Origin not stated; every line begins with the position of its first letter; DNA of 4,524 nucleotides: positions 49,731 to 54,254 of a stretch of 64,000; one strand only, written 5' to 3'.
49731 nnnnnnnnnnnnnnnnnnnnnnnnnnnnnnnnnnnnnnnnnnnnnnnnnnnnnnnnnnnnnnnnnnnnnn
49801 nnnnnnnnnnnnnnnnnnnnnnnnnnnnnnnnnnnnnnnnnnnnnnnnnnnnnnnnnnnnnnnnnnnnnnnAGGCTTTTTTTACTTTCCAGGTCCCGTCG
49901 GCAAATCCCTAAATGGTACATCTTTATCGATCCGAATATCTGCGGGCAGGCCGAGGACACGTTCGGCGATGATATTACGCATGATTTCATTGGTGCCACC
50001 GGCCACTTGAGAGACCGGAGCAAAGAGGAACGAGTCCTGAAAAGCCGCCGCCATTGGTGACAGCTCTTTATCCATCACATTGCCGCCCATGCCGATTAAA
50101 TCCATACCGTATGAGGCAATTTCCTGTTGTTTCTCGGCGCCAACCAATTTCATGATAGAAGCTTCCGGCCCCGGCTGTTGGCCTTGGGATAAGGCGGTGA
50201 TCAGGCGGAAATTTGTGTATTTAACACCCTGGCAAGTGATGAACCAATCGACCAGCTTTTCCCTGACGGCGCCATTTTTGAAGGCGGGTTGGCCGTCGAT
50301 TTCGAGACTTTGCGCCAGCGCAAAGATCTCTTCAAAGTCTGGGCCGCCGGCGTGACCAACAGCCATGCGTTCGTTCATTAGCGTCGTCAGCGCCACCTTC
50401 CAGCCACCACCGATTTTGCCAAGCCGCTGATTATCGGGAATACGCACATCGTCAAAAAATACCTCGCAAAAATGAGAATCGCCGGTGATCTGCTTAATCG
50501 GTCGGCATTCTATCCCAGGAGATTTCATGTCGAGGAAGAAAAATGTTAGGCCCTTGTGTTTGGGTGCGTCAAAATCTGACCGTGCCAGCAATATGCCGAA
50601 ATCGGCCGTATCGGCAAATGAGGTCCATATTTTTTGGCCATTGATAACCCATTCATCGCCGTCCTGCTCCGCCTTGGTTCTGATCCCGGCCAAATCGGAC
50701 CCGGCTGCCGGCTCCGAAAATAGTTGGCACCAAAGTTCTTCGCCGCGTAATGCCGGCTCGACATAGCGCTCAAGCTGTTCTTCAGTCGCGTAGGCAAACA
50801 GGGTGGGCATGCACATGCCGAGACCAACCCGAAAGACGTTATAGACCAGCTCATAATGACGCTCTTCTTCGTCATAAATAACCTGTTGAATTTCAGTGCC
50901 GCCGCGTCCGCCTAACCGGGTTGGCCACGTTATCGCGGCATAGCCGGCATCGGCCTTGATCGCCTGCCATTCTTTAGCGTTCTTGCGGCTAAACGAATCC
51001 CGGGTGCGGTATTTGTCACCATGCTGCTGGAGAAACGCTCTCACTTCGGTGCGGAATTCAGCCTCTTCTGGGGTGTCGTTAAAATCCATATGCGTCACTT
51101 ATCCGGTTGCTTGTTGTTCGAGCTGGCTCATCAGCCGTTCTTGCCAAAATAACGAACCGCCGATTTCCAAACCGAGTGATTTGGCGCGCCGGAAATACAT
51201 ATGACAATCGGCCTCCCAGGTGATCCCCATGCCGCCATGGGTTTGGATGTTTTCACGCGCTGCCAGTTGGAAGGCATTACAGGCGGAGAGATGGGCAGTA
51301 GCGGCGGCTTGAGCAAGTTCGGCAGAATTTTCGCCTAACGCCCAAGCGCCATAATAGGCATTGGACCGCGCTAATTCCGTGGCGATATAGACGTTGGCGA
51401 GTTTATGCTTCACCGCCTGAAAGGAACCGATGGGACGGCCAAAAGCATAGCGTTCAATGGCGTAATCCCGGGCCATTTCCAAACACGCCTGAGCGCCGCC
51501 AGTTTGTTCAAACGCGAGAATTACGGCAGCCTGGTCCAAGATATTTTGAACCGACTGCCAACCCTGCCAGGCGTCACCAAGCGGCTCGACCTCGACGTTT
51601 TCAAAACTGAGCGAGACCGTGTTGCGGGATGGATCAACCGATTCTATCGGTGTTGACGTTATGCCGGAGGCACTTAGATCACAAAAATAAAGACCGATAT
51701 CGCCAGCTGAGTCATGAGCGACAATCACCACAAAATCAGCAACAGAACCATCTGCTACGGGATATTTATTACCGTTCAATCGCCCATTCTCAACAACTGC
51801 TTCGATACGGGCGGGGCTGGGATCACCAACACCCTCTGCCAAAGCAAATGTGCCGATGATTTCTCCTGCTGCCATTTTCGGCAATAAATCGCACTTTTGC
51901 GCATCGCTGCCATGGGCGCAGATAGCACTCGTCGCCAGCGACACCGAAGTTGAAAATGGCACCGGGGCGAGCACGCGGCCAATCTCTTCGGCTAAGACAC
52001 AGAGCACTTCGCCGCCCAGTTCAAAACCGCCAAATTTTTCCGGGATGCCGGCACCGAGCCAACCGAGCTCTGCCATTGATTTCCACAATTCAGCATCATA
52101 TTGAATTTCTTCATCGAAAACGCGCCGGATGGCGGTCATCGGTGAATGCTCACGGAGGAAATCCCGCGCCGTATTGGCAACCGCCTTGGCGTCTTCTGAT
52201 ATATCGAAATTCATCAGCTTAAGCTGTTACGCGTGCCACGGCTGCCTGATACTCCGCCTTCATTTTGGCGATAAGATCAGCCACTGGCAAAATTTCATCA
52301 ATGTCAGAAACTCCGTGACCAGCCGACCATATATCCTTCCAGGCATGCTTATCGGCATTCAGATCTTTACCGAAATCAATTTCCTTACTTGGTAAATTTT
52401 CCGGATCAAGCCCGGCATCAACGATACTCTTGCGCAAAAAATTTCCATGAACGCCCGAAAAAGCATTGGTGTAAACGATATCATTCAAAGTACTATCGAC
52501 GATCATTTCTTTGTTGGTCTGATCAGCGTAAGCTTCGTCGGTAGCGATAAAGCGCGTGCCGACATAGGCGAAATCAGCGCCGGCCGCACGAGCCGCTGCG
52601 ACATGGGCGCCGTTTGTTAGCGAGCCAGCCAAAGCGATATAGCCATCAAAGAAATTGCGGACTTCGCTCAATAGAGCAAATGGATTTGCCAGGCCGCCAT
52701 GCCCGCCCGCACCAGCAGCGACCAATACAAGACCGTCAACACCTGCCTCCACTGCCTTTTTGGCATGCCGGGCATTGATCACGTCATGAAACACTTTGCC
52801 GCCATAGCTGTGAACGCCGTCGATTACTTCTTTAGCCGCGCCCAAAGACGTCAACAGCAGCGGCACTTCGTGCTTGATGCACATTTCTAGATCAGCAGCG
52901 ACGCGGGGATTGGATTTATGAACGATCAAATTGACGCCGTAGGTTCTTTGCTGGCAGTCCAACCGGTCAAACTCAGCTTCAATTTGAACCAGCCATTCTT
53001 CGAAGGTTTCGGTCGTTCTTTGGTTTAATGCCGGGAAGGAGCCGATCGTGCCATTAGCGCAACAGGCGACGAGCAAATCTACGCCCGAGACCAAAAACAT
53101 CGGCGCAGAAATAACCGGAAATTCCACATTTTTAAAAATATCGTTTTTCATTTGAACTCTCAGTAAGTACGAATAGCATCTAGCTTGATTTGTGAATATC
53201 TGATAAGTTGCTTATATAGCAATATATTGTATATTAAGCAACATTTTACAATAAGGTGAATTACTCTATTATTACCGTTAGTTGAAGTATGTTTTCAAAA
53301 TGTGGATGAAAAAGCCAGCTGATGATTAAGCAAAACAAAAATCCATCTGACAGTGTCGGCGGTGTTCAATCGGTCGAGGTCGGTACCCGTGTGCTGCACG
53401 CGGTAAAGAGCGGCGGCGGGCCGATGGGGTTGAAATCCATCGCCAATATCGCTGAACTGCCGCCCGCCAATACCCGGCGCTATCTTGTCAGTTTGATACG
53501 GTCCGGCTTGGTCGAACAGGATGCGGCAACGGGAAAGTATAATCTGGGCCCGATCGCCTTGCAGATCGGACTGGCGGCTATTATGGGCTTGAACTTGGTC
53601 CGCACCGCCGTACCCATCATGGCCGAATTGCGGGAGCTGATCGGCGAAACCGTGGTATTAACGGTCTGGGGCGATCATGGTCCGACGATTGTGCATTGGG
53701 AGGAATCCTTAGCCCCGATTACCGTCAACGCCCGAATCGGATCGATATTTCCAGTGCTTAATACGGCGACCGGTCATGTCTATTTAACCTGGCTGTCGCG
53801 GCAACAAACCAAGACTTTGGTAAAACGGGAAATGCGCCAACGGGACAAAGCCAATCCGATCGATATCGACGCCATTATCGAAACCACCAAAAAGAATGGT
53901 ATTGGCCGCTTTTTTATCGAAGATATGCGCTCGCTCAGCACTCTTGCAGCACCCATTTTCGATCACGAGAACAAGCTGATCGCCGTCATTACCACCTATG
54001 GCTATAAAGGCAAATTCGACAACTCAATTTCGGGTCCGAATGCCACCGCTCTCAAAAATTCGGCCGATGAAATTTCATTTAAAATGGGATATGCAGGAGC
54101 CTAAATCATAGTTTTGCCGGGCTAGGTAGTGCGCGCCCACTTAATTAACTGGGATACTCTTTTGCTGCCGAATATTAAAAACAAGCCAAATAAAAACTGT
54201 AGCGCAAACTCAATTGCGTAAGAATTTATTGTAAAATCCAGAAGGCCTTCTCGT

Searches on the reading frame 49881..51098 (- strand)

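Call 63: search_protein_families(library=pfam, proteins=[window:49881-51098:-], max_evalue=0.0001)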
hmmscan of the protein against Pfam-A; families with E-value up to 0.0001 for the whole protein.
window:49881-51098:- (405 aa): 3 families
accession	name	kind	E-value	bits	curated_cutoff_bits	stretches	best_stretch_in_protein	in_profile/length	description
PF00441.29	Acyl-CoA_dh_1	-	3.2e-23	83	22.4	1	230-382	1-150/150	Acyl-CoA dehydrogenase, C-terminal domain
PF02770.24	Acyl-CoA_dh_M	-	2.1e-20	73.1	33.3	1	124-218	1-97/97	Acyl-CoA dehydrogenase, middle domain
PF02771.21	Acyl-CoA_dh_N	-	1.2e-12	48.6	22.9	1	9-120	1-113/113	Acyl-CoA dehydrogenase, N-terminal domain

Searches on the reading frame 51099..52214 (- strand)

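Call 63: search_protein_families(library=pfam, proteins=[window:51099-52214:-], max_evalue=0.0001)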
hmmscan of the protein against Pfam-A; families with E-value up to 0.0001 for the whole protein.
window:51099-52214:- (371 aa): 2 families
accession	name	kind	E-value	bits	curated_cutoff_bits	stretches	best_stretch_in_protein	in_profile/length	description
PF00441.29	Acyl-CoA_dh_1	-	1.9e-24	87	22.4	1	217-347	2-131/150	Acyl-CoA dehydrogenase, C-terminal domain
PF02771.21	Acyl-CoA_dh_N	-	2e-24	86.6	22.9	1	6-118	1-113/113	Acyl-CoA dehydrogenase, N-terminal domain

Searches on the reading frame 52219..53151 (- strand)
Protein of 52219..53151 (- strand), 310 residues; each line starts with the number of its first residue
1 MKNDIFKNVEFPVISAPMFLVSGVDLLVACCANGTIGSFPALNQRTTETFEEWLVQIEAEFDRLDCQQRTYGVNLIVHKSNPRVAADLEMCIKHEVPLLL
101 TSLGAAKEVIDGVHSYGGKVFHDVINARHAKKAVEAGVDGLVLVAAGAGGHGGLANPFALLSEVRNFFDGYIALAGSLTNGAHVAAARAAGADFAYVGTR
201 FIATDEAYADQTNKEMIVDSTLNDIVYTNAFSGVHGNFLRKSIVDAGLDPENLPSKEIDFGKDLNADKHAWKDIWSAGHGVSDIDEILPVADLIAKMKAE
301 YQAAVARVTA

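Call 63: search_protein_families(library=pfam, proteins=[window:52219-53151:-], max_evalue=0.0001)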
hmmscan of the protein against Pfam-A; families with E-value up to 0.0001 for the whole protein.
window:52219-53151:- (310 aa): 2 families
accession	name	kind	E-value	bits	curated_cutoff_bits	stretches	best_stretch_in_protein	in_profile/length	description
PF03060.21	NMO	-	2.2e-20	73.8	28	1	85-297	103-328/331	Nitronate monooxygenase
PF01070.24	FMN_dh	-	9e-07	28.7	24.9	1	124-204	226-308/350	FMN-dependent dehydrogenase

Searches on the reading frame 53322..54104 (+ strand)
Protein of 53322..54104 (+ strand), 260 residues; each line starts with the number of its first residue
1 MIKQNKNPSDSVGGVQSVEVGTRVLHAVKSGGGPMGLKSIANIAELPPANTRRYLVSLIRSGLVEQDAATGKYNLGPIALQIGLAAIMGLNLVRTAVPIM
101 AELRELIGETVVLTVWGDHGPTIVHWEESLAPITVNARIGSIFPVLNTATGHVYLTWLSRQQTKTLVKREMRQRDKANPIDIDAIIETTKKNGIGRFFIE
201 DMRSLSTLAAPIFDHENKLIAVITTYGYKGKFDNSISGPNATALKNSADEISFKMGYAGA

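Call 63: search_protein_families(library=pfam, proteins=[window:53322-54104:+], max_evalue=0.0001)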
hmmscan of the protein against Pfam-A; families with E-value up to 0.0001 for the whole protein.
window:53322-54104:+ (260 aa): 2 families
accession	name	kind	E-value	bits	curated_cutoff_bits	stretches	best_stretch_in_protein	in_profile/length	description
PF01614.24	IclR_C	-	1.3e-18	67.6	24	1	86-252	3-173/174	Bacterial transcriptional regulator IclR C-terminal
PF09339.16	HTH_IclR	-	7.5e-12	45.3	22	1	17-67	1-51/52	IclR helix-turn-helix domain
